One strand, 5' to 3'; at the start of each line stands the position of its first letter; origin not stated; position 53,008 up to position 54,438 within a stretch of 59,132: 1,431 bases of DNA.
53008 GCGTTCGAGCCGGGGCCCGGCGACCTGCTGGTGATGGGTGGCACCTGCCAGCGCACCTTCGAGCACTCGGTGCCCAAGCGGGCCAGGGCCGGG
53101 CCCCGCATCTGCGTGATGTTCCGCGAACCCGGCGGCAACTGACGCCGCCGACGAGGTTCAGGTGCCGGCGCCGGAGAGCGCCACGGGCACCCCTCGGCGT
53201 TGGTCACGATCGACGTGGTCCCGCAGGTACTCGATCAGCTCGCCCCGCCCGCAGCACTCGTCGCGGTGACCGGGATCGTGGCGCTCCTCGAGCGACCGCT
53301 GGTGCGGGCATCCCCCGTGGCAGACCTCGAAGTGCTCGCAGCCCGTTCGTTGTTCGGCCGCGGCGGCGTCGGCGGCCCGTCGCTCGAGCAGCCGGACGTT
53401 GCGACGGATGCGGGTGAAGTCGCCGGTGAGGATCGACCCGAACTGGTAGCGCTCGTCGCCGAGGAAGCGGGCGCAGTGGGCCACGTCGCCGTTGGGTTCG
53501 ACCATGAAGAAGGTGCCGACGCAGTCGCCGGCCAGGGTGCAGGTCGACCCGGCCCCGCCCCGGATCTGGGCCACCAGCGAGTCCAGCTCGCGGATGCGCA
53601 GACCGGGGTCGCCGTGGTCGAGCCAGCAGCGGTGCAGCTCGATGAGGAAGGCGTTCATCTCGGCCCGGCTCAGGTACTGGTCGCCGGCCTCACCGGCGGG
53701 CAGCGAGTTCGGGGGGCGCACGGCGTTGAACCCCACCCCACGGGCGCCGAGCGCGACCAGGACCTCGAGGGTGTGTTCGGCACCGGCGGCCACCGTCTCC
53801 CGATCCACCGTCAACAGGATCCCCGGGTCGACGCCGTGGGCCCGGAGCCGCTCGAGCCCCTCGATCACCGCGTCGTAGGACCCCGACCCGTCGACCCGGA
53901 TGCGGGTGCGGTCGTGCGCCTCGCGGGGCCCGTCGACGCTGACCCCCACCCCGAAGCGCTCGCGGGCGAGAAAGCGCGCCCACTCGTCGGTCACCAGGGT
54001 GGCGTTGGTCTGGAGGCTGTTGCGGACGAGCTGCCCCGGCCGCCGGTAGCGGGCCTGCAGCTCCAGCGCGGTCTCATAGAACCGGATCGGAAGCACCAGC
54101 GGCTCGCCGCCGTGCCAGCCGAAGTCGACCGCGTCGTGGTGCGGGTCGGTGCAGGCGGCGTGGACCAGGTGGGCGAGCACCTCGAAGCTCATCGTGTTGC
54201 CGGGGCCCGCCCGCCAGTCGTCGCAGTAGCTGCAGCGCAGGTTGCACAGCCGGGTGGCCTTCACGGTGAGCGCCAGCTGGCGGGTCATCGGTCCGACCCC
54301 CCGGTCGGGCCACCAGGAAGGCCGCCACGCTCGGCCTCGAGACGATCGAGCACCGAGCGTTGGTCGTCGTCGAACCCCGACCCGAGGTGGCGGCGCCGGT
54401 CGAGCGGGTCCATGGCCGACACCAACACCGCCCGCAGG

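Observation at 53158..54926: Orphan radical SAM/SPASM enzyme coupled to two paralogous Cys-free acidic small proteins, inserted in the helicase/secretion neighbourhood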

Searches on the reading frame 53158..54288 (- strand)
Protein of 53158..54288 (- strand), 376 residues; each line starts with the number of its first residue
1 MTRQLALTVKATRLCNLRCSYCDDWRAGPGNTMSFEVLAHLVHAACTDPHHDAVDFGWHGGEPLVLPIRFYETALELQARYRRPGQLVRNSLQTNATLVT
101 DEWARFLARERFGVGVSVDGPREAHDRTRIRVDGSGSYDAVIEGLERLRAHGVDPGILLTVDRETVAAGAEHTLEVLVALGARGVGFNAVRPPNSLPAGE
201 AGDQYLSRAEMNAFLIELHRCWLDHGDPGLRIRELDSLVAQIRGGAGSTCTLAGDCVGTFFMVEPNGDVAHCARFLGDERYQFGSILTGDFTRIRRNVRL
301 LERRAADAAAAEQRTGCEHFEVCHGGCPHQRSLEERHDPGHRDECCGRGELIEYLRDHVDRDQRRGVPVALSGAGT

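Call 3: search_protein_families(library=ncbifam, proteins=[window:53158-54288:-], max_evalue=1)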
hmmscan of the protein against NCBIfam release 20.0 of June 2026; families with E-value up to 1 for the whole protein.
window:53158-54288:- (376 aa): 66 families (the best 25 are shown)
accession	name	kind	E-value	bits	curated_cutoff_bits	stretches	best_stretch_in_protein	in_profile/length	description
NF041300.1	rSAM_mat_DarW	exception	2e-95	320.1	650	1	3-365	39-405/415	radical SAM/SPASM peptide maturase DarW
NF038005.1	rSAM_mat_DarE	equivalog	1.6e-80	271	650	1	3-357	72-430/432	darobactin maturation radical SAM/SPASM protein DarE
TIGR03942.1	sulfatase_rSAM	equivalog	1.1e-63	215.5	349.45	1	12-350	8-348/363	anaerobic sulfatase maturase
NF041298.1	rSAM_mat_DynA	equivalog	9.7e-59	199.1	450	1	8-347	4-340/356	dynobactin maturation radical SAM/SPASM protein DynA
NF010308.0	PRK13745.1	equivalog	5.5e-42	144.1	484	2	11-159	20-173/412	anaerobic sulfatase-maturation protein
NF041718.1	rSAM_phane_AMC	equivalog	1.3e-40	139.5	425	1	6-335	7-335/362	cyclophane-forming radical SAM peptide maturase AmcB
NF047865.1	rSAM_PapB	equivalog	2.5e-37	128.9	340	1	6-331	4-320/330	PapB family radical SAM/SPASM ranthipeptide maturase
NF010321.0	PRK13758.1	equivalog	1.5e-35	123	441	1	6-337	5-340/370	anaerobic sulfatase-maturase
TIGR04261.1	rSAM_GlyRichRpt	subfamily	1.5e-34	119.6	310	1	9-334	1-334/363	cyclophane-forming radical SAM/SPASM peptide maturase GrrM/OscB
TIGR04083.1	rSAM_pep_methan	hypoth_equivalog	3.2e-34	118.4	300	1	12-330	7-313/376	TIGR04083 family peptide-modifying radical SAM enzyme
TIGR03906.1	quino_hemo_SAM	equivalog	1.5e-32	112.9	453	1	7-342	96-428/467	quinohemoprotein amine dehydrogenase maturation protein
NF041707.1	rSAM_YhhB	equivalog_domain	5e-31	107.9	445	1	9-336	6-342/369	cyclophane-forming radical SAM/SPASM peptide maturase YhhB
TIGR04269.1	SAM_SPASM_FxsB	subfamily_domain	1.9e-29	102.8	370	1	8-332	5-338/363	FxsB family cyclophane-forming radical SAM/SPASM peptide maturase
TIGR04064.1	rSAM_nif11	equivalog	1.1e-23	83.7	518.7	2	5-150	80-226/459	nif11-like peptide radical SAM maturase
TIGR04068.1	rSAM_ocin_clost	equivalog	3e-23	82.4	500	1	6-151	85-235/462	Cys-rich peptide radical SAM maturase CcpM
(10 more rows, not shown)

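Call 4: search_protein_families(library=pfam, proteins=[window:53158-54288:-], max_evalue=1)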
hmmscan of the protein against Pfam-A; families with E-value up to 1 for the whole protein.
window:53158-54288:- (376 aa): 3 families
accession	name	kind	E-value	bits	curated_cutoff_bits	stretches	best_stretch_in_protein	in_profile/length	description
PF04055.27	Radical_SAM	-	3.7e-18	66.7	29.5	1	11-155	3-143/166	Radical SAM superfamily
PF13186.11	SPASM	-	0.0054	17.4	21.5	1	259-324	6-64/67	Iron-sulfur cluster-binding domain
PF13353.11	Fer4_12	-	0.16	12.7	22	1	15-125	15-120/137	4Fe-4S single cluster domain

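Call 5: find_homologous_proteins(query=window:53158-54288:-, max_evalue=1e-20)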
Query window:53158-54288:- (376 aa): 83 proteins with E <= 1e-20 among 8000 candidates.
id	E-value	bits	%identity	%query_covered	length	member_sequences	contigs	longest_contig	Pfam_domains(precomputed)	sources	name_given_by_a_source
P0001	1.1e-240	816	94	99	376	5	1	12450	PF04055.28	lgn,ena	-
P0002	1.0e-186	639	74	98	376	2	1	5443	PF04055.28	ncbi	-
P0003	1.3e-186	638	75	94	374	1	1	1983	PF04055.28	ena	-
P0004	8.1e-184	629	76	94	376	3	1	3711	PF04055.28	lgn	-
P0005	1.8e-183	628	75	95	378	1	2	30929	PF04055.28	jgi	jgi:uncharacterized protein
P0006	8.7e-180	616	72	98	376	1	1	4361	PF04055.28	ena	-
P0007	9.8e-173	593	70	94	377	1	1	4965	PF04055.28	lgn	-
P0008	2.2e-159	549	62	98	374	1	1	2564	PF04055.28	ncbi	-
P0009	7.5e-155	534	61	99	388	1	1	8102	PF04055.28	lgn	-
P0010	4.0e-135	469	57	94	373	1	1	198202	PF13186.12,PF04055.28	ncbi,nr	ncbi:MAG: radical SAM protein [Acidimicrobiales bacterium]|nr:radical SAM protein [Acidimicrobiales 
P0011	2.2e-118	414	55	97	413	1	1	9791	PF04055.28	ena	-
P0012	5.4e-114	399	51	93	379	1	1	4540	PF13186.12,PF04055.28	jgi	jgi:uncharacterized protein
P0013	1.5e-112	395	50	94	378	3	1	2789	PF13186.12,PF04055.28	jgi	jgi:uncharacterized protein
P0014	2.7e-112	394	49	94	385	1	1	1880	PF13186.12,PF04055.28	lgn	-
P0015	9.1e-111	389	48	94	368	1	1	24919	PF13186.12,PF04055.28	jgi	-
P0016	1.7e-110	388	51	95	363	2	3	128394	PF13186.12,PF04055.28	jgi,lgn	jgi:uncharacterized protein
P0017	3.9e-110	387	50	94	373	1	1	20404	PF04055.28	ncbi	ncbi:radical SAM protein [Streptomyces nigrescens]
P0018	6.1e-110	386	49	94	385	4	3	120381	PF13186.12,PF04055.28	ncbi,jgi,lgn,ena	ncbi:MAG: radical SAM protein [Acidimicrobiia bacterium]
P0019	3.0e-108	380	48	93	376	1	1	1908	PF13186.12,PF04055.28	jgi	jgi:uncharacterized protein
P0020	4.8e-107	376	47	100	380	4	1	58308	PF04055.28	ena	-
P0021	1.5e-106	375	47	95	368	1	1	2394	PF04055.28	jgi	jgi:uncharacterized protein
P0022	1.7e-104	368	49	95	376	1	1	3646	PF13186.12,PF04055.28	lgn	-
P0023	1.9e-103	365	44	96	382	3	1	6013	PF04055.28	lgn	-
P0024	7.6e-103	363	46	94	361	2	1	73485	PF13186.12,PF04055.28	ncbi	ncbi:MAG: radical SAM protein [Jatrophihabitantaceae bacterium]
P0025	5.9e-102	360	48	94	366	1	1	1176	PF13186.12,PF04055.28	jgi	-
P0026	1.5e-101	358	47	95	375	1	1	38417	PF13186.12,PF04055.28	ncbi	-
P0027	3.1e-101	357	44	95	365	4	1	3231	PF04055.28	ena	-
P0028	1.5e-99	352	46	95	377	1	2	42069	PF13186.12,PF04055.28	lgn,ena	-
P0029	1.7e-99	352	46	95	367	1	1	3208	PF13186.12,PF04055.28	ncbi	-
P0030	2.7e-99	351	47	98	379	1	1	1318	PF04055.28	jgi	jgi:uncharacterized protein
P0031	2.2e-97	345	45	95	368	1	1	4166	PF04055.28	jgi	jgi:uncharacterized protein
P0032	1.3e-96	342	44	95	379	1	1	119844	PF04055.28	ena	-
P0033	4.5e-96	340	44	98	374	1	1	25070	PF13186.12,PF04055.28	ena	-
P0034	4.3e-94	334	40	93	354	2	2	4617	PF13186.12,PF04055.28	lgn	-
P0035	2.7e-92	328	46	93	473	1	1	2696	PF13186.12,PF04055.28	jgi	jgi:uncharacterized protein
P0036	7.8e-92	326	45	95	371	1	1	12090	PF04055.28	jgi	jgi:uncharacterized protein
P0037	9.5e-91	323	45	91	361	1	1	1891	PF13186.12,PF04055.28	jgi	jgi:uncharacterized protein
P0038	3.1e-90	321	44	98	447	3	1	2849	PF04055.28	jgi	-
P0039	2.6e-88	315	45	89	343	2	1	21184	PF04055.28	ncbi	-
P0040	6.2e-88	314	44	86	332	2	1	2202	PF04055.28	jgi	-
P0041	1.1e-86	309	41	95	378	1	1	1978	PF13186.12,PF04055.28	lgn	-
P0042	3.2e-86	308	39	96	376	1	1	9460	PF13186.12,PF04055.28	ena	-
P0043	3.6e-76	275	42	94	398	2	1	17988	PF13186.12,PF04055.28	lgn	-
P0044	5.3e-73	264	39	94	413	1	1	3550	PF04055.28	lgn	-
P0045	5.2e-65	238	38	95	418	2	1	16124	PF13186.12,PF04055.28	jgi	jgi:uncharacterized protein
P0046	2.2e-57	213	32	94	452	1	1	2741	PF04055.28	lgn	-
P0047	8.0e-57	211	38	92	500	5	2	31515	PF04055.28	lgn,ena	-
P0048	3.9e-44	169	34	90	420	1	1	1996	PF13186.12,PF04055.28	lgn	-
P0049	9.1e-43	165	34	84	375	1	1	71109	PF13186.12,PF04055.28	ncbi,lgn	-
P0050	2.4e-42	164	33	90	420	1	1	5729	PF13186.12,PF04055.28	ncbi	-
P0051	2.4e-42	164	33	90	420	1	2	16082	PF13186.12,PF04055.28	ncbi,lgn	-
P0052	4.8e-42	163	33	90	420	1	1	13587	PF13186.12,PF04055.28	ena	-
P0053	6.2e-42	162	33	85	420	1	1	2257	PF13186.12,PF04055.28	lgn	-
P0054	6.3e-42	162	33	85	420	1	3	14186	PF13186.12,PF04055.28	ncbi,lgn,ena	-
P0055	7.0e-42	162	33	85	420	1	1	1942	PF13186.12,PF04055.28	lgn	-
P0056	7.5e-42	162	34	85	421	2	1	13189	PF13186.12,PF04055.28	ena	-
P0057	9.6e-42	162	33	85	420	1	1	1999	PF13186.12,PF04055.28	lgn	-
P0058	1.3e-41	161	33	90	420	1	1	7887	PF13186.12,PF04055.28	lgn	-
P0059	2.0e-41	160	33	90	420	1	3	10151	PF13186.12,PF04055.28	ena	-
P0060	2.5e-41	160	33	85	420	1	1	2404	PF13186.12,PF04055.28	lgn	-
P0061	3.1e-41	160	33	90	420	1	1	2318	PF13186.12,PF04055.28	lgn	-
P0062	5.6e-41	159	33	90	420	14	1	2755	PF13186.12,PF04055.28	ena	-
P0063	6.7e-41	159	33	87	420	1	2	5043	PF13186.12,PF04055.28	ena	-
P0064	8.4e-41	158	33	85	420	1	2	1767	PF13186.12,PF04055.28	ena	-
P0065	1.8e-35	141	30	97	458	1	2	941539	PF13186.12,PF04055.28,PF02810.22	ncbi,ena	-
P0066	3.1e-32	130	30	95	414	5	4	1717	PF13186.12,PF04055.28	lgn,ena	-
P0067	3.2e-31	127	32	87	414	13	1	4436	PF04055.28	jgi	jgi:uncharacterized protein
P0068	3.7e-31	127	31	84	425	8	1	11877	PF13186.12,PF04055.28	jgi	jgi:uncharacterized protein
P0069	1.6e-29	121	32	87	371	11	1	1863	PF04055.28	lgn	-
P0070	3.2e-29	120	31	87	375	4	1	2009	PF04055.28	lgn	-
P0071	1.0e-28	119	30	89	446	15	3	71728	PF13186.12,PF04055.28,PF13353.12,PF02810.22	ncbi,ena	-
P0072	2.4e-28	117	31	88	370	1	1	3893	PF04055.28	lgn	-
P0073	3.3e-28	117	40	48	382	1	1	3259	PF04055.28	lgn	-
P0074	2.3e-27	114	30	97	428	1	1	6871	PF04055.28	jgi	jgi:uncharacterized protein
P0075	9.9e-26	109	29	87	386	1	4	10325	PF04055.28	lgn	-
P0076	3.3e-25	107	29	87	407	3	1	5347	PF04055.28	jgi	jgi:uncharacterized protein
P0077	5.8e-25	106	29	87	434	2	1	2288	PF04055.28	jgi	jgi:uncharacterized protein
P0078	9.5e-25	106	30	87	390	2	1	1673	PF04055.28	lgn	-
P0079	2.9e-24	104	37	50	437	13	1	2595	PF04055.28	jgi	-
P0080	7.5e-23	99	29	94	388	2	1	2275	PF04055.28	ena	-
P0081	1.1e-22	99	28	93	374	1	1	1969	PF04055.28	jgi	jgi:uncharacterized protein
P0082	2.3e-22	98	31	74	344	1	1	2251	PF04055.28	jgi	jgi:uncharacterized protein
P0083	7.7e-21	93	28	87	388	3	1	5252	PF04055.28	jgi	jgi:uncharacterized protein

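Call 9: find_related_loci(query=A1, collection=genome_contigs, flank=6000)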
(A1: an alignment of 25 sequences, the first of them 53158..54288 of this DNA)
Query A1 (376 aa) in genome_contigs; peptide patterns used: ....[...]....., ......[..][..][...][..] (x = any residue, [..] = any of these).
600 stretches matched a pattern (row limit reached: there are more); 595 encode a relative of the query (tblastn E <= 1e-3); the best 80 are kept; 80 distinct loci.
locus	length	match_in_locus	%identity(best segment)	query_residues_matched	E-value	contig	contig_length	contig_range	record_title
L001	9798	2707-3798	48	4-365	2e-101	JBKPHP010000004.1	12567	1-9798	MAG: Actinomycetota bacterium isolate HAY_GB_MAG_00007 HAY_GB_000000271742, whole genome shotgun sequence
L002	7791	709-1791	44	5-363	1e-101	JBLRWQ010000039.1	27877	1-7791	MAG: Nitriliruptoraceae bacterium isolate TamC05-15 NODE_39_length_27877_cov_4.447338, whole genome shotgun sequence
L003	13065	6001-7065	47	4-356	6e-101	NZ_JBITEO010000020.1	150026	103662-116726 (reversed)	Streptomyces sp. NPDC051310 NPDC051310_56_C11.ctg-0020, whole genome shotgun sequence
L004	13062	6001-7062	46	4-356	1e-100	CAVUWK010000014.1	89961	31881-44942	MAG: uncultured Acidimicrobiaceae bacterium isolate MFD01138.bin.2.1 genome assembly, contig: contig_81010, whole genome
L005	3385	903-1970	48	5-357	2e-99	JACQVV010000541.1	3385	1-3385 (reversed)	MAG: Planctomycetota bacterium isolate NC_groundwater_1472_Ag_S-0.65um_69_29 S_p65_S5_coassembly_k141_4514620, whole gen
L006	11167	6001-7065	46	4-356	3e-97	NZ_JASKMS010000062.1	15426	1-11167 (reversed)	Streptomyces sp. 378 Scaffold62, whole genome shotgun sequence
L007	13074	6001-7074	45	5-360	7e-94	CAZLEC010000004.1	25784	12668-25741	MAG TPA_asm: uncultured Burkholderiales bacterium isolate binchicken_co50_277 genome assembly, contig: NODE_2004_length_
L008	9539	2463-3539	41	1-359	2e-90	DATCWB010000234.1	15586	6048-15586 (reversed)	MAG TPA_asm: Pyrinomonadaceae bacterium isolate SMAG_U7400 k141_209335, whole genome shotgun sequence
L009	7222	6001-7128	38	1-374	4e-90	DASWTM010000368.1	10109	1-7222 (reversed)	MAG TPA_asm: Chryseosolibacter sp. isolate SMAG_U3575 k141_324794, whole genome shotgun sequence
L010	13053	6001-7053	42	5-355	2e-89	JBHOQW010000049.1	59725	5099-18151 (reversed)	MAG: Dehalococcoidia bacterium isolate A0_35 coassembly_Ak141_17845, whole genome shotgun sequence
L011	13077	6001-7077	42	5-362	8e-88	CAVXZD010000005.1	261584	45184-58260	MAG: uncultured Actinomycetes bacterium isolate MFD09126.bin.2.9 genome assembly, contig: contig_3366, whole genome shot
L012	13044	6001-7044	43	9-358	2e-87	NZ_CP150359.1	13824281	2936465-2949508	Sorangium sp. So ce1099 chromosome, complete genome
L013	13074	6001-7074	38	1-355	6e-86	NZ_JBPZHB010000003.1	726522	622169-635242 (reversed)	Larkinella sp. GY13 contig3, whole genome shotgun sequence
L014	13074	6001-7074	38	1-355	9e-86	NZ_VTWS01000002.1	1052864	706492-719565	Larkinella humicola strain MA1 NODE_2_length_1052864_cov_124.455223, whole genome shotgun sequence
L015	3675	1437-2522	36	3-366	5e-77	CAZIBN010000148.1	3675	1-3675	MAG TPA_asm: uncultured Elusimicrobia sp. isolate binchicken_co186_163 genome assembly, contig: NODE_41865_length_3675_c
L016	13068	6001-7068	38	4-359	6e-76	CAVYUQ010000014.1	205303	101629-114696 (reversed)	MAG: uncultured Thermoleophilaceae bacterium isolate MFD09206.bin.3.348 genome assembly, contig: contig_3158, whole geno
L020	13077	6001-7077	32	1-360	2e-69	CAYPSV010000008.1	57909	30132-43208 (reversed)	MAG TPA_asm: uncultured Candidatus Bathyarchaeia archaeon isolate binchicken_co150_422 genome assembly, contig: NODE_103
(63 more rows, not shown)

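Call 14: find_related_loci(query=A1, collection=metagenome_contigs, flank=4000)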
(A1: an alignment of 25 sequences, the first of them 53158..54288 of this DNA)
Query A1 (376 aa) in metagenome_contigs; peptide patterns used: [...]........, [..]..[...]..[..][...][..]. (x = any residue, [..] = any of these).
600 stretches matched a pattern (row limit reached: there are more); 77 encode a relative of the query (tblastn E <= 1e-3); 77 distinct loci.
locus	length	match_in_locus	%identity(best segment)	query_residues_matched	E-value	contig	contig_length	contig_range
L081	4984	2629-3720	44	5-368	4e-99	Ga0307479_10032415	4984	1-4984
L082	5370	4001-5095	33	3-363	4e-74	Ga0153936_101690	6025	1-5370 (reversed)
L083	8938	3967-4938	28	14-333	1e-36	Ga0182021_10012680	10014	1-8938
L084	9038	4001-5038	32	6-331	1e-34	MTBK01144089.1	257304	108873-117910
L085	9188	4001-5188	28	3-360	2e-34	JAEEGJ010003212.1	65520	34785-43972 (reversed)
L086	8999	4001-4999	27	4-332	7e-31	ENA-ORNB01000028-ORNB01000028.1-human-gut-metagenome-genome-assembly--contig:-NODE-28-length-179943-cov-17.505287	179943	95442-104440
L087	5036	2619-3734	28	2-331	2e-30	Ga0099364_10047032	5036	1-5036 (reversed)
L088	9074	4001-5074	28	7-361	2e-29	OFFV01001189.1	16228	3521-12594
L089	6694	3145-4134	28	1-327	3e-26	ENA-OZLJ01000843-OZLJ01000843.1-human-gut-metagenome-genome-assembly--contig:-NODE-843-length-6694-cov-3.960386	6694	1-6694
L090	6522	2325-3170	27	3-279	6e-25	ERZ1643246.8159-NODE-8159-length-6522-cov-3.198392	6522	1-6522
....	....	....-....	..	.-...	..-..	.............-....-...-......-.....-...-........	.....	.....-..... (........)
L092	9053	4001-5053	22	3-353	7e-24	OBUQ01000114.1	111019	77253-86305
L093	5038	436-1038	28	2-193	2e-21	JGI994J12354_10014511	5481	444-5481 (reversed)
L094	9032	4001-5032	27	2-345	2e-21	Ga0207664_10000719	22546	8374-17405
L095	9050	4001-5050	22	1-355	1e-19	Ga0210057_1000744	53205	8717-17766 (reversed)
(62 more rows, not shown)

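Call 15: find_encoding_contigs(protein=P0001, flank=5000, max_places=2)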
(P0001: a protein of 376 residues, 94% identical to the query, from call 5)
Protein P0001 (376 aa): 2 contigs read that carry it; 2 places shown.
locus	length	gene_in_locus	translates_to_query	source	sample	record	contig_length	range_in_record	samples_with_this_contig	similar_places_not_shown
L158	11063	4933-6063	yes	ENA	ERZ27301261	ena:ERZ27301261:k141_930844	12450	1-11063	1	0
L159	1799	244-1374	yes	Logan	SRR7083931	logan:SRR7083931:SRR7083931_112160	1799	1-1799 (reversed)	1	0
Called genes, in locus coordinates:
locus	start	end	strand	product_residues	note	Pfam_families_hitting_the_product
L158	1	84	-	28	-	?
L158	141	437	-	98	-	-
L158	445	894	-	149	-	PF13581:HATPase_c_2, PF02518:HATPase_c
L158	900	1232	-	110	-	PF01740:STAS, PF13466:STAS_2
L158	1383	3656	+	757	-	PF00270:DEAD, PF00271:Helicase_C, PF22982:WHD_HRQ1, PF09369:MZB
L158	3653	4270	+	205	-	PF08241:Methyltransf_11 (weak)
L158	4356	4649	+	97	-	-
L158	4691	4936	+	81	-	-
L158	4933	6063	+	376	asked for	PF04055:Radical_SAM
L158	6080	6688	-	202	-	PF13532:2OG-FeII_Oxy_2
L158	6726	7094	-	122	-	PF07811:TadE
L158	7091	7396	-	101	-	PF14029:DUF4244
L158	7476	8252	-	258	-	PF00482:T2SSF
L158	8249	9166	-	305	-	PF00482:T2SSF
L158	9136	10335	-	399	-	PF00437:T2SSE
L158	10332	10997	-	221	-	PF01656:CbiA (faint)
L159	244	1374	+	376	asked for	PF04055:Radical_SAM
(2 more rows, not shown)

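Call 16: find_encoding_contigs(protein=P0005, flank=5000, max_places=2)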
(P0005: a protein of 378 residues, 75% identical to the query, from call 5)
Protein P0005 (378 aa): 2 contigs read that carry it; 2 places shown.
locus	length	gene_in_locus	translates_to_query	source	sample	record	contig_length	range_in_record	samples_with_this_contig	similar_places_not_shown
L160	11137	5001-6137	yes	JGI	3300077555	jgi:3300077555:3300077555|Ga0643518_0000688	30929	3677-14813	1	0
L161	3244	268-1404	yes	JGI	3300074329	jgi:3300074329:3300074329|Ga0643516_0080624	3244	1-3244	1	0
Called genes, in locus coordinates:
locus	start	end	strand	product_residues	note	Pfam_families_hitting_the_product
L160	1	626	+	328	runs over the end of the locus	PF00561:Abhydrolase_1, PF12146:Hydrolase_4, PF12697:Abhydrolase_6, PF03096:Ndr (faint)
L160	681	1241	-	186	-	PF11716:MDMPI_N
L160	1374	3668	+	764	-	-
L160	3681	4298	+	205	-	-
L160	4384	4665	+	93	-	-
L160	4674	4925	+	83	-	-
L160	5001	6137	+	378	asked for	PF04055:Radical_SAM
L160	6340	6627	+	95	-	-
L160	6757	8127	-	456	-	PF01757:Acyl_transf_3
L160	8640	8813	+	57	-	-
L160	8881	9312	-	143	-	PF00903:Glyoxalase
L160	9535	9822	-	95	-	PF02597:ThiS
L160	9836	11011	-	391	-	PF02012:BNR (faint), PF15899:BNR_6 (faint), PF15902:Sortilin-Vps10 (weak)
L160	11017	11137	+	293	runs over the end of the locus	PF01557:FAA_hydrolase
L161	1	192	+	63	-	?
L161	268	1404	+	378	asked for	PF04055:Radical_SAM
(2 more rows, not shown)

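Call 17: find_encoding_contigs(protein=P0010, flank=5000, max_places=2)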
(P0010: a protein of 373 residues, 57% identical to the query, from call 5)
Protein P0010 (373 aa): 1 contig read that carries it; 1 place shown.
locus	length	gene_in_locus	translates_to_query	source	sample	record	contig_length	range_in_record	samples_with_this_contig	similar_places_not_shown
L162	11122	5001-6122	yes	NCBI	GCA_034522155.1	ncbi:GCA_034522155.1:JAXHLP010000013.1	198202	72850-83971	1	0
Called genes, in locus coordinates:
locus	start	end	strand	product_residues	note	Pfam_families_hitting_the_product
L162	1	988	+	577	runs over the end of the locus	PF02146:SIR2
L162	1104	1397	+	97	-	-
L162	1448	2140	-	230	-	PF04542:Sigma70_r2, PF08281:Sigma70_r4_2, PF04545:Sigma70_r4 (weak)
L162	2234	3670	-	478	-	PF00171:Aldedh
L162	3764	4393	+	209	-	PF08241:Methyltransf_11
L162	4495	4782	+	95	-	-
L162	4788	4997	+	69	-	-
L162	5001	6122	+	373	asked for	PF04055:Radical_SAM, PF13186:SPASM (faint)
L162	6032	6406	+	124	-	PF02567:PhzC-PhzF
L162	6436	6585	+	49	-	-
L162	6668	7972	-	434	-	PF02720:DUF222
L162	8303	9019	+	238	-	-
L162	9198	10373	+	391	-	PF01555:N6_N4_Mtase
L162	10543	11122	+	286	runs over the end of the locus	PF01555:N6_N4_Mtase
